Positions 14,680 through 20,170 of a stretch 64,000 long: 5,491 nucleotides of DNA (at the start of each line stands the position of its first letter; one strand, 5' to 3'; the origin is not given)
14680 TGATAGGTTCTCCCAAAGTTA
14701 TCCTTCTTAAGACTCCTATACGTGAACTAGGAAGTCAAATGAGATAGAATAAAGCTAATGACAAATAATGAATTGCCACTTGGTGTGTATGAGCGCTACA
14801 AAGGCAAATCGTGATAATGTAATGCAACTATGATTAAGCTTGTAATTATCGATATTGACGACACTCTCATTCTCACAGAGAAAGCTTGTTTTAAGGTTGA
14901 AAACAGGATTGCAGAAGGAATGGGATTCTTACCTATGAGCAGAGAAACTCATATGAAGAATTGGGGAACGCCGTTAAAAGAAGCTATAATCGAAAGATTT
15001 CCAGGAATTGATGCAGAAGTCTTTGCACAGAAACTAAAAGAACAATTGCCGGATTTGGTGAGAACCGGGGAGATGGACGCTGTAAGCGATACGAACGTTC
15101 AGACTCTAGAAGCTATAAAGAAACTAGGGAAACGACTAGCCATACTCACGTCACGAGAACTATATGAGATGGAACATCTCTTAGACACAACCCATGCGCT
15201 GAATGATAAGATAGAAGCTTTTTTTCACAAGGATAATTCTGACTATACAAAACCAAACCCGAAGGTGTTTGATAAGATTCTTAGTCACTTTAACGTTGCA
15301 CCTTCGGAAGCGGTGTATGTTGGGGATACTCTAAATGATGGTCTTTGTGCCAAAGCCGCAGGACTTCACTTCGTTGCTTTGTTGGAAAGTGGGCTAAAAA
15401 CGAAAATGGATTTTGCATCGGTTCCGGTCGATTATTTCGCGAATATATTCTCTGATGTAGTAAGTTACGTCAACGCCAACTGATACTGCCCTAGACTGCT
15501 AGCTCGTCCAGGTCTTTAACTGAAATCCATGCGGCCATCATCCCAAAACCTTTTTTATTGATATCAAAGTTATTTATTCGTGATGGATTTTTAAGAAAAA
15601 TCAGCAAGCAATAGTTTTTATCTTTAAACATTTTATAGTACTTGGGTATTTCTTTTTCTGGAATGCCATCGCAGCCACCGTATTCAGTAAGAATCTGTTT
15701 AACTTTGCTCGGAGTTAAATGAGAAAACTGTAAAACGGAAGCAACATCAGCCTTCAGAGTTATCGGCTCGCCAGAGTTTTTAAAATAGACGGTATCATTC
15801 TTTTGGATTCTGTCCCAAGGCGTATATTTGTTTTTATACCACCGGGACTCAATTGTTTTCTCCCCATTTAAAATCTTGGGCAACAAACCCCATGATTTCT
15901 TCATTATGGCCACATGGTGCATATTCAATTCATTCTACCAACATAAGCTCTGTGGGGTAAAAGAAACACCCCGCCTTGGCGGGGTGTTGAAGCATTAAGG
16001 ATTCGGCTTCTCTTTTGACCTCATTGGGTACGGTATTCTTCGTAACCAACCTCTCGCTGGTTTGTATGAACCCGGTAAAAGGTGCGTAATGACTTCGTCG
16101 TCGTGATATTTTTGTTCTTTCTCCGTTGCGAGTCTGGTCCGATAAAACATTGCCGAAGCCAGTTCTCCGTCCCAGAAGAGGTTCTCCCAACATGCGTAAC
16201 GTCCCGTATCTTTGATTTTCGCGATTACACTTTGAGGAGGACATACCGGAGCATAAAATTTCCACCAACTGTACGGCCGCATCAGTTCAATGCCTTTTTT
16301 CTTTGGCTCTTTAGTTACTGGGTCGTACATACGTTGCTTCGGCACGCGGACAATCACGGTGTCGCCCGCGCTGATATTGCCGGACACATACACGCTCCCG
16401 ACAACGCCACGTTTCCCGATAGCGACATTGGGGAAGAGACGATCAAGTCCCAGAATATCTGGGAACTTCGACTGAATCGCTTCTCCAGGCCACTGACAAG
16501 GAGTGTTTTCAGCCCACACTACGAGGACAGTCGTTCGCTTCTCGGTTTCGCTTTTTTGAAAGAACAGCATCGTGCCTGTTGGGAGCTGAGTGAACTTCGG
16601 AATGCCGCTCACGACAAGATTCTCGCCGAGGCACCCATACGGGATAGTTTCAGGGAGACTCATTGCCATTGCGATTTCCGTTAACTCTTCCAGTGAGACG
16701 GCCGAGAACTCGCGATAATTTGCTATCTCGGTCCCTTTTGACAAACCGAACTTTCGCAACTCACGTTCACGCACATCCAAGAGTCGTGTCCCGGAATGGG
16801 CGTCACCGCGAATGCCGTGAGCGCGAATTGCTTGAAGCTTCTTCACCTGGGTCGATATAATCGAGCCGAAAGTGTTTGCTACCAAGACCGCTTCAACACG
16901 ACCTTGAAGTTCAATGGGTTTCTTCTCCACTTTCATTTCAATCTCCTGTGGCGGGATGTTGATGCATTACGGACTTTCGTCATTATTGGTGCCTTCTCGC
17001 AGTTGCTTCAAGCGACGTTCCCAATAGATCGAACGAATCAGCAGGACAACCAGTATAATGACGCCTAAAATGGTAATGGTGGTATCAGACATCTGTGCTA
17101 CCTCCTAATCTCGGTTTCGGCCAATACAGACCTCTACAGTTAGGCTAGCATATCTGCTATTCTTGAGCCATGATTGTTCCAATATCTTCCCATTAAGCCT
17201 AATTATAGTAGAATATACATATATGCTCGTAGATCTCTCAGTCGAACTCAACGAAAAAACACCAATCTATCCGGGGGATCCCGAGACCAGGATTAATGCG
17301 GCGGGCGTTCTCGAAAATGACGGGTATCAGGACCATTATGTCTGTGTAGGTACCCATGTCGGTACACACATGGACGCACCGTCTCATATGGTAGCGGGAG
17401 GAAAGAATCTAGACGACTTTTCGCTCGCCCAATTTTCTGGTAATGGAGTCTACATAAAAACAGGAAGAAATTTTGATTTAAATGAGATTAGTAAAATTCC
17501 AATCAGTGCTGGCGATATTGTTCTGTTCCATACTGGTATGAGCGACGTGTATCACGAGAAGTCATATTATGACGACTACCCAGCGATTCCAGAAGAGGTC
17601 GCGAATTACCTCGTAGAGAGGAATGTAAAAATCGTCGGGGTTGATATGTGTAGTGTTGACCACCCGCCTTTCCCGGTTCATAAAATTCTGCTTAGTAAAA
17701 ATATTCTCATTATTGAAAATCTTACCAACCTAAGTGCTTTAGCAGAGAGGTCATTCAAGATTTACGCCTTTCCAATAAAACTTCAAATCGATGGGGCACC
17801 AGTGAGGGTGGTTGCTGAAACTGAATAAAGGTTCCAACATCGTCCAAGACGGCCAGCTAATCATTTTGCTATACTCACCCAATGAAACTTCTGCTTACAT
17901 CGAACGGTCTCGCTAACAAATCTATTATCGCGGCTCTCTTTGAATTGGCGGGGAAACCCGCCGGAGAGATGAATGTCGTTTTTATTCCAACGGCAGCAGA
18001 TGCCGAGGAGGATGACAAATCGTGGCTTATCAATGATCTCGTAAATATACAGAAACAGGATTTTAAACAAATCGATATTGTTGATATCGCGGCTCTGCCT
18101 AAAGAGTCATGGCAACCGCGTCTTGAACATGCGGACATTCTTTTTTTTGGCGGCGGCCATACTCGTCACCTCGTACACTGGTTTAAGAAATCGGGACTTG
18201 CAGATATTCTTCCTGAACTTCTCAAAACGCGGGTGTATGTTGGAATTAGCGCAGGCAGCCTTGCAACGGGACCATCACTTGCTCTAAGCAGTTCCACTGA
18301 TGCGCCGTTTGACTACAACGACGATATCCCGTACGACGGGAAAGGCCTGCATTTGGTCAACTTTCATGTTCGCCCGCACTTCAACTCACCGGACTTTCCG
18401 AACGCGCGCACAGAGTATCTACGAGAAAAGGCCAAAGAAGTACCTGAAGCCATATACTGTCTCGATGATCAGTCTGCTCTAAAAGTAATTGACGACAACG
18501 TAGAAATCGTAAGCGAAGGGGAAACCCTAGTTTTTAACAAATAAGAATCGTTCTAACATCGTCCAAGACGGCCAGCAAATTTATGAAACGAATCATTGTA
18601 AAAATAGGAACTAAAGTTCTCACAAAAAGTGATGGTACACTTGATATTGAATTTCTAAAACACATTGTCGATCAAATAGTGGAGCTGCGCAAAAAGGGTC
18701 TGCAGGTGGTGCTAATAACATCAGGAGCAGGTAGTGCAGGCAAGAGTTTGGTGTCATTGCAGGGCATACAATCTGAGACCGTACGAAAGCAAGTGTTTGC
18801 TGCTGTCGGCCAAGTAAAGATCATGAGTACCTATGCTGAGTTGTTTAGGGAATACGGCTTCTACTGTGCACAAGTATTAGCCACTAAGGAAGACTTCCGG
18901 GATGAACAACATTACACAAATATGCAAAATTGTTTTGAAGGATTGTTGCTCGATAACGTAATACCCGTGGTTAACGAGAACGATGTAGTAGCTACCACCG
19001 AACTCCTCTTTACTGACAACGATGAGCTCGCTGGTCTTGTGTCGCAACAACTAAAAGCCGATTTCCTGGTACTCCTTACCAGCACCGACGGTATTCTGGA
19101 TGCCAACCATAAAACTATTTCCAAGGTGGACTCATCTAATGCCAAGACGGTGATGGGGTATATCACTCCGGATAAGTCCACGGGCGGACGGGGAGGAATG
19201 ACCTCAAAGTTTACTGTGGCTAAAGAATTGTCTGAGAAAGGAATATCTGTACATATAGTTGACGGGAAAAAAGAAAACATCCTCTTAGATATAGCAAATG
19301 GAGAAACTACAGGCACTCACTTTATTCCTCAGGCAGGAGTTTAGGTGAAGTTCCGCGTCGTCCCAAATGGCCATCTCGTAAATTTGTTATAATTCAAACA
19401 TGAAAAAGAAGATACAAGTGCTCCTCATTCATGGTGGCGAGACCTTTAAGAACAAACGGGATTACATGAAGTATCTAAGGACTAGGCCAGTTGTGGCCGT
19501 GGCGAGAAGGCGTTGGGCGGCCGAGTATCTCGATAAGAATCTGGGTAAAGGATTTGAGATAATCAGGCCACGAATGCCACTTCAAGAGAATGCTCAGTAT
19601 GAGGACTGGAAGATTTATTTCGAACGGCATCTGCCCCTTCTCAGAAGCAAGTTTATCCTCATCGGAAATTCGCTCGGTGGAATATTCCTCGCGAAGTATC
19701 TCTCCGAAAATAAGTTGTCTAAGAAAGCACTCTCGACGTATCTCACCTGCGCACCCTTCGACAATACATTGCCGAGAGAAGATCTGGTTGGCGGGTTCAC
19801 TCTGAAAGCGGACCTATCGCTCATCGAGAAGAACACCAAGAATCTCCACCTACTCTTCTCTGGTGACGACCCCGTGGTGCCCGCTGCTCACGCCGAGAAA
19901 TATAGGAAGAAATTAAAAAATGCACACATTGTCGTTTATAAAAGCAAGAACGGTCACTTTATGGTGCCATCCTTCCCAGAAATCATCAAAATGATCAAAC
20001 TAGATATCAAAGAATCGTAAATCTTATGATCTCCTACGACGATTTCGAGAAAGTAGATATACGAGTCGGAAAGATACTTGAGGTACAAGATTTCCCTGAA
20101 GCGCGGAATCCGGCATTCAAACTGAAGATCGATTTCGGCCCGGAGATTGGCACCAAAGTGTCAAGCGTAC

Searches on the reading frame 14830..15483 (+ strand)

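Call 59: search_protein_families(library=pfam, proteins=[window:14830-15483:+], max_evalue=0.01)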
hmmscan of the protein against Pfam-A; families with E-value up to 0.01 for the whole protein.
window:14830-15483:+ (217 aa): 6 families
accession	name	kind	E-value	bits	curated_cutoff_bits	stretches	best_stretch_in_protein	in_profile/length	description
PF13419.12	HAD_2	-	2.1e-24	87.1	23.8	1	5-183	1-177/178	Haloacid dehalogenase-like hydrolase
PF00702.32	Hydrolase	-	7.4e-21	75.8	26.4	1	2-178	1-191/191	haloacid dehalogenase-like hydrolase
PF13242.12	Hydrolase_like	-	1.5e-08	34.9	22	1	140-196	3-59/75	HAD-hyrolase-like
PF08282.18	Hydrolase_3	-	0.00021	21.6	20.9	0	84-120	15-51/255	haloacid dehalogenase-like hydrolase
PF08645.17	PNK3P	-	0.00048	20.3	22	0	117-171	72-130/161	Polynucleotide kinase 3 phosphatase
PF11019.14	DUF2608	-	0.0092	15.9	22.6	0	4-21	20-37/244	Protein of unknown function (DUF2608)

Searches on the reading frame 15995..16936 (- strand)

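Call 8: search_protein_families(library=pfam, proteins=[window:15995-16936:-], max_evalue=0.001)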
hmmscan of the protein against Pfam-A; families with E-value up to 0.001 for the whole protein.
window:15995-16936:- (313 aa): 1 family
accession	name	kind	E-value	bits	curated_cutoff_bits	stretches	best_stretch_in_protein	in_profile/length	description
PF03473.23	MOSC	-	4.9e-11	43.1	22.7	1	73-194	8-119/120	MOSC domain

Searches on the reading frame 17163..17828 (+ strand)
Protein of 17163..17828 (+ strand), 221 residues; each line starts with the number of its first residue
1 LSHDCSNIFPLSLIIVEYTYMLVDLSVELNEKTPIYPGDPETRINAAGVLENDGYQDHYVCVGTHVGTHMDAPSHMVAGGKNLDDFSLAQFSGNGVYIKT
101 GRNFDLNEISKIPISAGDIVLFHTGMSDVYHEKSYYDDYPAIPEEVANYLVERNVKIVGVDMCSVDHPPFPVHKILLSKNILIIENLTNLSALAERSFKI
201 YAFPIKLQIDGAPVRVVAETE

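Call 59: search_protein_families(library=pfam, proteins=[window:17163-17828:+], max_evalue=0.01)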
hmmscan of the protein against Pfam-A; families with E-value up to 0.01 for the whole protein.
window:17163-17828:+ (221 aa): 1 family
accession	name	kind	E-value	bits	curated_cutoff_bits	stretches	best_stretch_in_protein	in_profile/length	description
PF04199.19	Cyclase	-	2.9e-27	96.1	23.1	1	23-167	1-142/142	Putative cyclase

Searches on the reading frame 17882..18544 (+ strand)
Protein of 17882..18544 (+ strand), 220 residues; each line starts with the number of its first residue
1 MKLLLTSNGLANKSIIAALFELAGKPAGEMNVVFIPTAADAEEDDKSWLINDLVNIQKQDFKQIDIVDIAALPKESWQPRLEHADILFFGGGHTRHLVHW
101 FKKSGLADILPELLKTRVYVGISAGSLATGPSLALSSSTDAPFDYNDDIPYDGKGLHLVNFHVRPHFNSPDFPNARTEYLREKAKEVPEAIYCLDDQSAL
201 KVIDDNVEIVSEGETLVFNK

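Call 59: search_protein_families(library=pfam, proteins=[window:17882-18544:+], max_evalue=0.01)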
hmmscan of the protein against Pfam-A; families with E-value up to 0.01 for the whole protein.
window:17882-18544:+ (220 aa): 1 family
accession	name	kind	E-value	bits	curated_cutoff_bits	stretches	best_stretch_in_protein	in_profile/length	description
PF03575.23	Peptidase_S51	-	7.6e-31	107.8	23.9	1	3-209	1-205/206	Peptidase family S51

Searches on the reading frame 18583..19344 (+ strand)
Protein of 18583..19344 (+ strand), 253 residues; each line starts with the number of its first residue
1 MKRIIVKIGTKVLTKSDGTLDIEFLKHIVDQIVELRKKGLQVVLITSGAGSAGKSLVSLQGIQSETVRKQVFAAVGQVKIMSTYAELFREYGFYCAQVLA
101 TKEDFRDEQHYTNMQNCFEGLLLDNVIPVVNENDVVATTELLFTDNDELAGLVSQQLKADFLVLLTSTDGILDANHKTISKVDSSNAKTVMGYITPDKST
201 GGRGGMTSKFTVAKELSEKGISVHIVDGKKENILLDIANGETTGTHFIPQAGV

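Call 59: search_protein_families(library=pfam, proteins=[window:18583-19344:+], max_evalue=0.01)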
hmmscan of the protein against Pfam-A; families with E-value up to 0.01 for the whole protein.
window:18583-19344:+ (253 aa): 2 families
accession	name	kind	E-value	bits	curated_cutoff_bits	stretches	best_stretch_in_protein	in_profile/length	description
PF00696.33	AA_kinase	-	8.4e-42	143.9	24.9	1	2-227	1-234/234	Amino acid kinase family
PF13477.12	Glyco_trans_4_2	-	0.0051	17.4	23.4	0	27-90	12-72/139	Glycosyl transferase 4-like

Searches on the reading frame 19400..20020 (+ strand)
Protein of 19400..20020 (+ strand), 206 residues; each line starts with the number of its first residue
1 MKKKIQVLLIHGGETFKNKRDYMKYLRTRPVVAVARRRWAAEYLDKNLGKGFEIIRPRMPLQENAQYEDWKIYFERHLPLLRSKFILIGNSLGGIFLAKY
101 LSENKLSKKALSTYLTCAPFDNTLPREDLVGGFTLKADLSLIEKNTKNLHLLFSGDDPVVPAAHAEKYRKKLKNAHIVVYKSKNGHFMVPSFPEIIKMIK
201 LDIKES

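Call 59: search_protein_families(library=pfam, proteins=[window:19400-20020:+], max_evalue=0.01)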
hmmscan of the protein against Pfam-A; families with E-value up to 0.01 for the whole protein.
window:19400-20020:+ (206 aa): 4 families
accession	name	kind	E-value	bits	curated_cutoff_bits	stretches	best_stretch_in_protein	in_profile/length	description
PF06821.19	Ser_hydrolase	-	1.9e-06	28.4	22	1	63-190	35-157/172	Serine hydrolase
PF00561.26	Abhydrolase_1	-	8.2e-05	22.8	25.8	0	80-118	66-102/245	alpha/beta hydrolase fold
PF12697.13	Abhydrolase_6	-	0.00073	20.7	26.3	0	7-109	1-85/217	Alpha/beta hydrolase family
PF08386.16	Abhydrolase_4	-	0.0018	18.8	21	1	147-187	35-74/103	TAP-like protein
